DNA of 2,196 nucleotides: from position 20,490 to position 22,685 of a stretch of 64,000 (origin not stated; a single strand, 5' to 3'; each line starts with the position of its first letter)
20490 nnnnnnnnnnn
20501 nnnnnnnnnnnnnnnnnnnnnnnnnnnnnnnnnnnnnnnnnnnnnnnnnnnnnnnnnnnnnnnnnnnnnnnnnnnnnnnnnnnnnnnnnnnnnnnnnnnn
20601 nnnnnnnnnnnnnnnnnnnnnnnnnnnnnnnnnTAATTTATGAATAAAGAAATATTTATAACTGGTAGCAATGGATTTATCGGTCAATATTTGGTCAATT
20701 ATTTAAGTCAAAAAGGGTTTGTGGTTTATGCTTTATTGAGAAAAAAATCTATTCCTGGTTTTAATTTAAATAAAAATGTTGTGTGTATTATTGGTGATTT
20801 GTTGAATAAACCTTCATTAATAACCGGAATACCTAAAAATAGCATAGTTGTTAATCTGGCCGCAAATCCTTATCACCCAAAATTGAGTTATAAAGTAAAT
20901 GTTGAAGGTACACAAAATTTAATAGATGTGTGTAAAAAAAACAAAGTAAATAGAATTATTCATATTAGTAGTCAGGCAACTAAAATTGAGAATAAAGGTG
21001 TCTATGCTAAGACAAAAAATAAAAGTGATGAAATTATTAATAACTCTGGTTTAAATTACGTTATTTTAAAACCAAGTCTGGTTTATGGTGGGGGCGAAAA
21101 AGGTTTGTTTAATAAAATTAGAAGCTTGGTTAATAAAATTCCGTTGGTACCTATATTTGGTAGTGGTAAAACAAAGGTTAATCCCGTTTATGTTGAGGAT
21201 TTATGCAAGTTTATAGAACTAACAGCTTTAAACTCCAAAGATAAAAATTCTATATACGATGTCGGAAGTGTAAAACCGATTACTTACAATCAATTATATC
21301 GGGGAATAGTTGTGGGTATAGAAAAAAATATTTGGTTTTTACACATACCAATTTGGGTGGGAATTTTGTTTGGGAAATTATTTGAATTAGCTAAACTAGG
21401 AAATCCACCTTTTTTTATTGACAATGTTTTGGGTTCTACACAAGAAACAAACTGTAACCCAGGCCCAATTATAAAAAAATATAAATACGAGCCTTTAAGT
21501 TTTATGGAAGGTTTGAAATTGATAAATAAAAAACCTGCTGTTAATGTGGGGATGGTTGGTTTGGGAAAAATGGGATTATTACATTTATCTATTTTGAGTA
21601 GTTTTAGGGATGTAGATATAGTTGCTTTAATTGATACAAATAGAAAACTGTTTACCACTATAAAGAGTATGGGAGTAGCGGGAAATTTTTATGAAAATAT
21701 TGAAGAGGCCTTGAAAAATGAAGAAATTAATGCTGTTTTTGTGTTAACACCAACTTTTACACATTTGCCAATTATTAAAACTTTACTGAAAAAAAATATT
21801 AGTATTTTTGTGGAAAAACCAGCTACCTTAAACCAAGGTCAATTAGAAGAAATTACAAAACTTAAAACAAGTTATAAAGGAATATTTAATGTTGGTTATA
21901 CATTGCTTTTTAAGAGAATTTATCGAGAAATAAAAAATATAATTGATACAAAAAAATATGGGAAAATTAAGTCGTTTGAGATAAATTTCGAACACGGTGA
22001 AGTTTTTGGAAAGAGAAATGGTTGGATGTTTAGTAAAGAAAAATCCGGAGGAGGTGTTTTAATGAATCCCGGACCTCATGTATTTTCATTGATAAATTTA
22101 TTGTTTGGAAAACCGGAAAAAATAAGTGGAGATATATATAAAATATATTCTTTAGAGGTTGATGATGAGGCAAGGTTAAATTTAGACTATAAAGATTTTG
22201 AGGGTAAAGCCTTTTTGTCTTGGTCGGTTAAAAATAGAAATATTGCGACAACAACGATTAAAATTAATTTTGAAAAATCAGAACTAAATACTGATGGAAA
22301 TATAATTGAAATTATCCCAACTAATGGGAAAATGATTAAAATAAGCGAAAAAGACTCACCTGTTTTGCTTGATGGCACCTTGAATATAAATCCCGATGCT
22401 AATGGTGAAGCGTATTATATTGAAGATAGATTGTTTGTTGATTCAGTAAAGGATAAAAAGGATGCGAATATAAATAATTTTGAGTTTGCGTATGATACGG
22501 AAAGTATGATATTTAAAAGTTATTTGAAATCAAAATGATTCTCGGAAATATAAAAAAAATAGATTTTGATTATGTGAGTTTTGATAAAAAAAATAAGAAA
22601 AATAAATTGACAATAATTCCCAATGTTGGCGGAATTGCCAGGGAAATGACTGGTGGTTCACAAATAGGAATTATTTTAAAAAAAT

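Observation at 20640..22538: Single polypeptide fusing an SDR-type NAD-epimerase/dehydratase to a Gfo/Idh/MocA oxidoreductase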

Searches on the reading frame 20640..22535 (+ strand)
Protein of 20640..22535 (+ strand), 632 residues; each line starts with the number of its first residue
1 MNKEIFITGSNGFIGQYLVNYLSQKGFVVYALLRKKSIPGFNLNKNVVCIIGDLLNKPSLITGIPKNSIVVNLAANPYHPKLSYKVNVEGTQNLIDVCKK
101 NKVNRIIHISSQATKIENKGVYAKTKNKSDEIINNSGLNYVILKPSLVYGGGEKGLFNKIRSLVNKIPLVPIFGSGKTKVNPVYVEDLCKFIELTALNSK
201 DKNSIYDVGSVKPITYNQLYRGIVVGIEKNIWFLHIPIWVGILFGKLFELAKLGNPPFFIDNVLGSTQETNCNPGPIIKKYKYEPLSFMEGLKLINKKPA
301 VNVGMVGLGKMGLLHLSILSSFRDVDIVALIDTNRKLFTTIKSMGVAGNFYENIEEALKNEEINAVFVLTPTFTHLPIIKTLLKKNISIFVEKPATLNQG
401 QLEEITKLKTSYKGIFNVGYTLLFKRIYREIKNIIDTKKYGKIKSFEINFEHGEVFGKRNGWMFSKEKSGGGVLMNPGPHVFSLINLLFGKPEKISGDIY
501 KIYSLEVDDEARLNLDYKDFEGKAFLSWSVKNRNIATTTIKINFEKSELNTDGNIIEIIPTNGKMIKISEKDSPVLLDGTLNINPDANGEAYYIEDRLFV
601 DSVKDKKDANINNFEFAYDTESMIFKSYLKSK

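Call 3: search_protein_families(library=pfam, proteins=[window:20640-22535:+], max_evalue=0.1)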
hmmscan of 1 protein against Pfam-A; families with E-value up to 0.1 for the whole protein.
window:20640-22535:+ (632 aa): 15 families
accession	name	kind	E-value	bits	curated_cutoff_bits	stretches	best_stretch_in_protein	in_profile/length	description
PF01370.27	Epimerase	-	2e-23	83.5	20.9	1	5-209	1-240/240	NAD dependent epimerase/dehydratase family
PF01408.29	GFO_IDH_MocA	-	9.4e-21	75.2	24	1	301-420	1-120/120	Oxidoreductase family, NAD-binding Rossmann fold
PF01073.25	3Beta_HSD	-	7.8e-20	71.5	22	2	7-115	2-120/280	3-beta hydroxysteroid dehydrogenase/isomerase family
PF22725.1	GFO_IDH_MocA_C3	-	8.1e-17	61.8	27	1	428-546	1-120/124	GFO/IDH/MocA C-terminal domain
PF13460.12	NAD_binding_10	-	5.5e-16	59.4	27.2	1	9-150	1-148/184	NAD(P)H-binding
PF04321.23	RmlD_sub_bind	-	2.6e-11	43.6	27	1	4-200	2-201/287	RmlD substrate binding domain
PF16363.11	GDP_Man_Dehyd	-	1.2e-10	41.8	27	1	6-112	1-130/332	GDP-mannose 4,6 dehydratase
PF07993.18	NAD_binding_4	-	4.8e-10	39.5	20.1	1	81-117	106-143/258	Male sterility protein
PF05368.20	NmrA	-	1.5e-07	31.8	27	1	1-151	1-151/298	NmrA-like family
PF02894.22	GFO_IDH_MocA_C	-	5.9e-07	29.9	22.9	1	432-571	1-136/218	Oxidoreductase family, C-terminal alpha/beta domain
PF02719.21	Polysacc_synt_2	-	1.1e-05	25.2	20.2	1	7-134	3-150/293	Polysaccharide biosynthesis protein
PF03435.24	Sacchrp_dh_NADP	-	0.0024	18.7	25.1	0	5-82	1-84/129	Saccharopine dehydrogenase NADP binding domain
PF01113.26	DapB_N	-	0.024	15.2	25.6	0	302-361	2-68/124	Dihydrodipicolinate reductase, N-terminus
PF00106.31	adh_short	-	0.086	12.7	26.6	0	88-126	113-153/195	short chain dehydrogenase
PF08659.16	KR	-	0.1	13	22.6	0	73-120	100-145/180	KR domain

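Call 4: search_protein_families(library=ncbifam, proteins=[window:20640-22535:+], max_evalue=0.1)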
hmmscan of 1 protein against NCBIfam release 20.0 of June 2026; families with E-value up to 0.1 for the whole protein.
window:20640-22535:+ (632 aa): 35 families (the best 25 are shown)
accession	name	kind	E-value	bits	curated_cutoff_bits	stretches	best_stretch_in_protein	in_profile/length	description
TIGR04380.1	myo_inos_iolG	equivalog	1.3e-21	76.9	355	1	301-454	2-156/330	inositol 2-dehydrogenase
NF040723.1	UDP-GlcNAcDh_Arch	equivalog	4.2e-16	59.3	450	1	302-447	2-145/302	UDP-N-acetylglucosamine 3-dehydrogenase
TIGR03466.1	HpnA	hypoth_equivalog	6.5e-15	54.8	367.65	1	4-127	2-130/327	hopanoid-associated sugar epimerase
NF042422.1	oxyalk_red_OleD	equivalog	4.5e-14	52.5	580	1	4-189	2-208/329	2-alkyl-3-oxoalkanoate reductase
NF008607.0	PRK11579.1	subfamily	8.1e-12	44.8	330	1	301-502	5-202/346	oxidoreductase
NF042423.1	oxyalk_red_Shew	equivalog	2.2e-11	43.4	580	1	3-160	9-186/331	2-alkyl-3-oxoalkanoate reductase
NF052679.1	InsChiInosDhIolG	equivalog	7.2e-11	41.7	540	1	301-442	3-147/343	bifunctional inositol 2-dehydrogenase/D-chiro-inositol 1-dehydrogenase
TIGR04180.1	EDH_00030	hypoth_equivalog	5.5e-10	38.8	475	1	5-112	1-122/297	NAD-dependent 4,6-dehydratase LegB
TIGR02197.1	heptose_epim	equivalog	2.1e-09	37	274.6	2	5-129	1-132/316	ADP-glyceromanno-heptose 6-epimerase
NF005539.0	PRK07201.1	equivalog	4.3e-09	35.7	549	1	5-160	3-189/657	SDR family oxidoreductase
NF007574.0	PRK10206.1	equivalog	5.8e-08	32.2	352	1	347-521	50-220/345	oxidoreductase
TIGR01777.1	yfcH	hypoth_equivalog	6.2e-08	32.5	207.35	1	5-79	1-70/292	TIGR01777 family oxidoreductase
NF058561.1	BT_2158_fam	equivalog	1.2e-07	30.6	750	1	300-447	35-181/487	glycoside 3-dehydrogenase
TIGR01214.1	rmlD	equivalog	1.6e-07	30.8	224.05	1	5-193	2-194/285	dTDP-4-dehydrorhamnose reductase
TIGR01746.1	Thioester-redct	subfamily_domain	4.6e-07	29.4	213.35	1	5-37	2-36/371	thioester reductase domain-containing protein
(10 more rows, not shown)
